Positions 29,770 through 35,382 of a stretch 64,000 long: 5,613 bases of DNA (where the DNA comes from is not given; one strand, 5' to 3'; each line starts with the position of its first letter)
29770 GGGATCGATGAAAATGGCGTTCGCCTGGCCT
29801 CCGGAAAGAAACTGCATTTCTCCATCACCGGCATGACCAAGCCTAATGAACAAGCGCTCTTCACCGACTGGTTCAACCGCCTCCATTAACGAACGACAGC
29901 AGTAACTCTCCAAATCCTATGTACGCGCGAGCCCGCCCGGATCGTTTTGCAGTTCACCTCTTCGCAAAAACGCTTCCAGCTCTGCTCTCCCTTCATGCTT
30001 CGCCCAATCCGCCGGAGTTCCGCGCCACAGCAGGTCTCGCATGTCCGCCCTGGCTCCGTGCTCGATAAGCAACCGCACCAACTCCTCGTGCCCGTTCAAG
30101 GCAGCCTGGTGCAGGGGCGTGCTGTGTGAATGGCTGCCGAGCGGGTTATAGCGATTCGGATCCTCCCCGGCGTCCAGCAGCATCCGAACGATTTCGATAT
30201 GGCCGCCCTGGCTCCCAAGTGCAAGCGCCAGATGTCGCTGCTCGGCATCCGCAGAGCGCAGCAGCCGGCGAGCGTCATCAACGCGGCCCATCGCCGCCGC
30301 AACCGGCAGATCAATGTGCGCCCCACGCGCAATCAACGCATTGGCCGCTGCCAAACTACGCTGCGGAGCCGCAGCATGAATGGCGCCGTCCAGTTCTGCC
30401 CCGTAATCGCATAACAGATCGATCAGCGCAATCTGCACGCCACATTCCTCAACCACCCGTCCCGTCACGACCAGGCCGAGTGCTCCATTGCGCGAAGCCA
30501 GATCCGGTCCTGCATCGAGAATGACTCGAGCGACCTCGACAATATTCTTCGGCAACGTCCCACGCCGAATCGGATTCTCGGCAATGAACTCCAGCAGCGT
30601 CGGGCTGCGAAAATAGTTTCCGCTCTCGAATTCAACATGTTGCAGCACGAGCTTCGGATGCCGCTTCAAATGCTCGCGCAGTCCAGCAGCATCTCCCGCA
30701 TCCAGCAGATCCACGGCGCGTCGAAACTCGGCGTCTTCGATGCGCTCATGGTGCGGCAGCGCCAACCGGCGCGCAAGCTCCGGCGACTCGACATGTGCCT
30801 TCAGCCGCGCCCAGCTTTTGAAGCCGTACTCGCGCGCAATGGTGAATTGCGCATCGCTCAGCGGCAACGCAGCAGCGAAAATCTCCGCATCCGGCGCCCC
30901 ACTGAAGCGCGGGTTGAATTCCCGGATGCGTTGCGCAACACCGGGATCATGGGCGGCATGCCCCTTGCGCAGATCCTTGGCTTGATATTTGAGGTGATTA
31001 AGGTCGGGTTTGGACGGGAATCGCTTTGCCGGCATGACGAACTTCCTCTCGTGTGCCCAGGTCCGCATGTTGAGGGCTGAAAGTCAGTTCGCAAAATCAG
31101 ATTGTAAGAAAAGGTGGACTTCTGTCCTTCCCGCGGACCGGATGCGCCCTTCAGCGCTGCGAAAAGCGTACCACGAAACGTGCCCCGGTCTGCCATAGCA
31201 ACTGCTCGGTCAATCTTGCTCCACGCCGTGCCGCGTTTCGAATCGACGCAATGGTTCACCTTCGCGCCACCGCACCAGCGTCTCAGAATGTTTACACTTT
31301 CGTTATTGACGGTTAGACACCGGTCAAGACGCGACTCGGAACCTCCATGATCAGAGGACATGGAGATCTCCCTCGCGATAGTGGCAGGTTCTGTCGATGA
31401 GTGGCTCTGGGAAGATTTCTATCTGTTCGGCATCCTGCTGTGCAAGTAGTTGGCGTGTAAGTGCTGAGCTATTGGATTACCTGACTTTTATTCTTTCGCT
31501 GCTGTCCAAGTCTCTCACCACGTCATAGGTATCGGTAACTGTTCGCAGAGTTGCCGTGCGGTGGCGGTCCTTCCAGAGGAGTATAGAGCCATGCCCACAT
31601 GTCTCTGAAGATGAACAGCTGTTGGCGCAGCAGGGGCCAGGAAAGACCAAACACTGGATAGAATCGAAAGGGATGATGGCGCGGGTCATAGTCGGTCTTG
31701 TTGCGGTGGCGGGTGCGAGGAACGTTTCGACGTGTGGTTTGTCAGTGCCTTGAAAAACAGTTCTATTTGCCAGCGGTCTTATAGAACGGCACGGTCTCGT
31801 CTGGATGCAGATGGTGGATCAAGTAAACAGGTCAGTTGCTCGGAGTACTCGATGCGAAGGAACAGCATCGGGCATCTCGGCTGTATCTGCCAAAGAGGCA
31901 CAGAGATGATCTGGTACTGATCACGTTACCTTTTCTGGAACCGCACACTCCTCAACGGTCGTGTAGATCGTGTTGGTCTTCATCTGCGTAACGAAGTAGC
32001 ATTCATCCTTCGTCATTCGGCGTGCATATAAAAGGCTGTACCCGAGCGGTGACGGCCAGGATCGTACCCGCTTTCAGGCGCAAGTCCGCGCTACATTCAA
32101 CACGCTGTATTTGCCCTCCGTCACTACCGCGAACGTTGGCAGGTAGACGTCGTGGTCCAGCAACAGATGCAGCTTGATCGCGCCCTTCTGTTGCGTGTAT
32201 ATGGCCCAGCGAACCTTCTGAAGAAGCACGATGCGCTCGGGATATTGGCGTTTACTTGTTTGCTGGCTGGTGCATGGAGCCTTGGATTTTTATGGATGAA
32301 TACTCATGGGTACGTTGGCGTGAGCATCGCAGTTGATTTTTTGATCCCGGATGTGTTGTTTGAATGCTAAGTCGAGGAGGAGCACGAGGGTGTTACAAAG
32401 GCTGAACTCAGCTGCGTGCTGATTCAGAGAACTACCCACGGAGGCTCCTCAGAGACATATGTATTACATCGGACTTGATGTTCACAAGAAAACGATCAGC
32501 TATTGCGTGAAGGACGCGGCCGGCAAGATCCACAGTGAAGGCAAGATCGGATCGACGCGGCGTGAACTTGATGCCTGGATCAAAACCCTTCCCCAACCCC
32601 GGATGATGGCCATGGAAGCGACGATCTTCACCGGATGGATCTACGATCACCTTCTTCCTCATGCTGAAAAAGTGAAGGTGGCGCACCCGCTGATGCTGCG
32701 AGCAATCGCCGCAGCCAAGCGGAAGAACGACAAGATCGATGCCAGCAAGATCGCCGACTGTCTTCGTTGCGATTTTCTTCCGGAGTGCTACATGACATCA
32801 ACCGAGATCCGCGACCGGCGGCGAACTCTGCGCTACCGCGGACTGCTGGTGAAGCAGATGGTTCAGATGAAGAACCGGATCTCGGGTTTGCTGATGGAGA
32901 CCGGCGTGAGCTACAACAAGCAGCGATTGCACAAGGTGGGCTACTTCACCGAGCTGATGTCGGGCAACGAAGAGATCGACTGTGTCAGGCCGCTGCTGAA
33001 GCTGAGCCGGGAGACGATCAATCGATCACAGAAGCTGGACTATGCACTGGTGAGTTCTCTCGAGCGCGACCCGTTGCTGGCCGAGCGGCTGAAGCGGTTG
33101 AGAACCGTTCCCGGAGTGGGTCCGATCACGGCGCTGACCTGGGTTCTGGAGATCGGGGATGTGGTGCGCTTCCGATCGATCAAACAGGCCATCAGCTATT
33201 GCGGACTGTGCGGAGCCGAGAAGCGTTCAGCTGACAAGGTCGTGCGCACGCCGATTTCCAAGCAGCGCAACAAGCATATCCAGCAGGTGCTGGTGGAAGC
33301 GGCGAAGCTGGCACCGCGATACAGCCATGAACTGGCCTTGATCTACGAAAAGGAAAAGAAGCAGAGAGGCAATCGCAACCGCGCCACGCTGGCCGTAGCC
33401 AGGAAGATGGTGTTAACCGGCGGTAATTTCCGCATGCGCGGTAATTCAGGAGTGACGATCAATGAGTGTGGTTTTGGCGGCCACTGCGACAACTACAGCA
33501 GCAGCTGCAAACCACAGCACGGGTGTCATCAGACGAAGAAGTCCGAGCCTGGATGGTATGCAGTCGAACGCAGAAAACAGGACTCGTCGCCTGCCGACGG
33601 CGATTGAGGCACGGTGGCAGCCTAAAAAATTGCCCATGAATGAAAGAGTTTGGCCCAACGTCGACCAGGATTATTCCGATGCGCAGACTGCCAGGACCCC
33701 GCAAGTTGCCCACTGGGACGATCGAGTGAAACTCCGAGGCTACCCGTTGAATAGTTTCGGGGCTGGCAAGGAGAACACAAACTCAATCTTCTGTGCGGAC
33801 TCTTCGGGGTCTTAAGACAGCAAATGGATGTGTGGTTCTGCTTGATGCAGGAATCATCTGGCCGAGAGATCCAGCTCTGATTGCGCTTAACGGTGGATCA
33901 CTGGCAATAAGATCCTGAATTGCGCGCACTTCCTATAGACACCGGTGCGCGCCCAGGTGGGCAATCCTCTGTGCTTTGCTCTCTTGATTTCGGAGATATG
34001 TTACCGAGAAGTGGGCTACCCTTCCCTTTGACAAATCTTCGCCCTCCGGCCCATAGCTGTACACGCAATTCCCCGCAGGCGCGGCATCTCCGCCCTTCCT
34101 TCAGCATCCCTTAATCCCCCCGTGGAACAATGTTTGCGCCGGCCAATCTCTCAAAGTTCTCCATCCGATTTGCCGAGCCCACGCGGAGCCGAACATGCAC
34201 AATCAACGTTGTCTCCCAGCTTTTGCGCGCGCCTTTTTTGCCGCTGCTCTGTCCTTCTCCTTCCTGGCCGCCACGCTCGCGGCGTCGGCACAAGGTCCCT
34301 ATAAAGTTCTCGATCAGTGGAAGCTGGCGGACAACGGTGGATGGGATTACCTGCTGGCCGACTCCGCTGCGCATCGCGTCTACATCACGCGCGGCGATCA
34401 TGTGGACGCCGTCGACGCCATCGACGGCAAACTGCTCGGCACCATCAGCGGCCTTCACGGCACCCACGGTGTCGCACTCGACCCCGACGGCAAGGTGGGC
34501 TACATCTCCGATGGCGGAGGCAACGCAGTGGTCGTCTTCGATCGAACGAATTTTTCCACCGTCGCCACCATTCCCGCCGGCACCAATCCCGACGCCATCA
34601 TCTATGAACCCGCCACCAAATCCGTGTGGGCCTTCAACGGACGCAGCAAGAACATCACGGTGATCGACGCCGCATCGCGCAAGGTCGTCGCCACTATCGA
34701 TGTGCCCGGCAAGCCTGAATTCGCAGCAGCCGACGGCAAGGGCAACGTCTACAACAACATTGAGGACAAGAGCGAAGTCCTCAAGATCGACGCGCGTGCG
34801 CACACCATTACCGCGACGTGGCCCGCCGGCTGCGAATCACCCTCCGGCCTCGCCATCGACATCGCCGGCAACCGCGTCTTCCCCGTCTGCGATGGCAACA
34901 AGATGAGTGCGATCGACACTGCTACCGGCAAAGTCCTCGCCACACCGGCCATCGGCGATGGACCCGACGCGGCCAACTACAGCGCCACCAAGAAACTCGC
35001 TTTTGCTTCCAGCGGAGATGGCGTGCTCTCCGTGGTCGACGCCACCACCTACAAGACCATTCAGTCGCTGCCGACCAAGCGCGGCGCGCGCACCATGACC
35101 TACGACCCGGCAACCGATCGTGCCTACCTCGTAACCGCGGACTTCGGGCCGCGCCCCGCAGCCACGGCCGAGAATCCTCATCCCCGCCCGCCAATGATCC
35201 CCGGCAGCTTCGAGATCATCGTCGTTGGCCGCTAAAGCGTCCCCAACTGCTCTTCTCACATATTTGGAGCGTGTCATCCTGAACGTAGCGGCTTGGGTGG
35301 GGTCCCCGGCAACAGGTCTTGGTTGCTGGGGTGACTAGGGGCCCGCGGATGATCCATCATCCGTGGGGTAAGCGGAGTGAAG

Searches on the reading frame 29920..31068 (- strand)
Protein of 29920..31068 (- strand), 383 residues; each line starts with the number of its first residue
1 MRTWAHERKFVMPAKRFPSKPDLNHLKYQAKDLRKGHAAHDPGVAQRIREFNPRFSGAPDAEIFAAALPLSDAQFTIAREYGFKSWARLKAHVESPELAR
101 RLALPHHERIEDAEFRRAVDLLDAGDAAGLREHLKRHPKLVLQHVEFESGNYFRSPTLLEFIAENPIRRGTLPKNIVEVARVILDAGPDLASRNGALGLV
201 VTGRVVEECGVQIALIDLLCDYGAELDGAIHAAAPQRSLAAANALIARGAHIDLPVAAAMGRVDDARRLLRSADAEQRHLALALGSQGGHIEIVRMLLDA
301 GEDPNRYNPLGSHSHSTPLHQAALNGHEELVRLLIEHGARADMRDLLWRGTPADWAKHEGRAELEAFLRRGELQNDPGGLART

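Call 74: search_protein_families(library=padloc, proteins=[window:29920-31068:-], max_evalue=0.0001)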
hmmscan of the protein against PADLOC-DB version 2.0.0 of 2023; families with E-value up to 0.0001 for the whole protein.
window:29920-31068:- (383 aa): 1 family
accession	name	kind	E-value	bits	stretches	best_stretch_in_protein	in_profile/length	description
PDLC04783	PDC-M72A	-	2.9e-07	28.1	1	279-344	264-325/392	-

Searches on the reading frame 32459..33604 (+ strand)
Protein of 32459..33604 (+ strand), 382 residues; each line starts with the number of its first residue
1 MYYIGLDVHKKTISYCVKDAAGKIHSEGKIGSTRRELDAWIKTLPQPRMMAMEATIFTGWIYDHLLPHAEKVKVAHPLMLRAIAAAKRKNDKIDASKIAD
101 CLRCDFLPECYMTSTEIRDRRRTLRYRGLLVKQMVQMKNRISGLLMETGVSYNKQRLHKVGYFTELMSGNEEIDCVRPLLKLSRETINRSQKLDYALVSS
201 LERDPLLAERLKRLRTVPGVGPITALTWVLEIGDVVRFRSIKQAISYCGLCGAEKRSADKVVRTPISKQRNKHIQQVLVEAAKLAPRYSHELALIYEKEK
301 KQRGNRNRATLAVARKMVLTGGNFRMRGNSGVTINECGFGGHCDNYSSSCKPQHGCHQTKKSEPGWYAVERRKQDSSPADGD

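Call 51: search_protein_families(library=pfam, proteins=[window:32459-33604:+], max_evalue=0.001)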
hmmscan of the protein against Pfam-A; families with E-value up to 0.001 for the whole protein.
window:32459-33604:+ (382 aa): 2 families
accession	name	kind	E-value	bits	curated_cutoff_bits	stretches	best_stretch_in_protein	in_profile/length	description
PF02371.22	Transposase_20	-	1.1e-18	67.8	21.3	1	212-290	2-80/87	Transposase IS116/IS110/IS902 family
PF01548.23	DEDD_Tnp_IS110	-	1.7e-17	64.1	29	1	4-147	1-152/155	Transposase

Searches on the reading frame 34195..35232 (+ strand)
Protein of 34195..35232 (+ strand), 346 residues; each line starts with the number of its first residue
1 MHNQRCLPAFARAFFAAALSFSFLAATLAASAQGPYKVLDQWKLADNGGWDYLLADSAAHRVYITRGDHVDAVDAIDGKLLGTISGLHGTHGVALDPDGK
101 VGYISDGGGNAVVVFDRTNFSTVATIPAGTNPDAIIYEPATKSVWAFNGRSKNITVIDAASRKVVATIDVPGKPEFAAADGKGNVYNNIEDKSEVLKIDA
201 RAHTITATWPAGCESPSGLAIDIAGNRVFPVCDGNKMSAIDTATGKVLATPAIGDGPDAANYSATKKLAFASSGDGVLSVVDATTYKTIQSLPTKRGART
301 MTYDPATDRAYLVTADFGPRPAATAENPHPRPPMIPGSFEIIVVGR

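Call 51: search_protein_families(library=pfam, proteins=[window:34195-35232:+], max_evalue=0.001)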
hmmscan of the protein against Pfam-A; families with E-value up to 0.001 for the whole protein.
window:34195-35232:+ (346 aa): 5 families
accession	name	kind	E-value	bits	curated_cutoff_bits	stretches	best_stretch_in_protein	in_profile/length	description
PF16819.11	DUF5074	-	1.1e-08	35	27.2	0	103-206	112-219/353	Domain of unknown function (DUF5074)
PF25174.1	Beta-prop_THOC3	-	3.9e-06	26.5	305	0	199-298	75-173/272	THOC3 beta-propeller domain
PF21783.3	YNCE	-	6.5e-06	26.1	27.1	1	64-174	216-328/339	YNCE-like beta-propeller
PF22701.2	Mala_s_1-like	-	3.8e-05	24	27.5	0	168-278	86-190/195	Mal s 1 allergenic protein-like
PF08450.18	SGL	-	6.5e-05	23.1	26.3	0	78-173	124-225/246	SMP-30/Gluconolactonase/LRE-like region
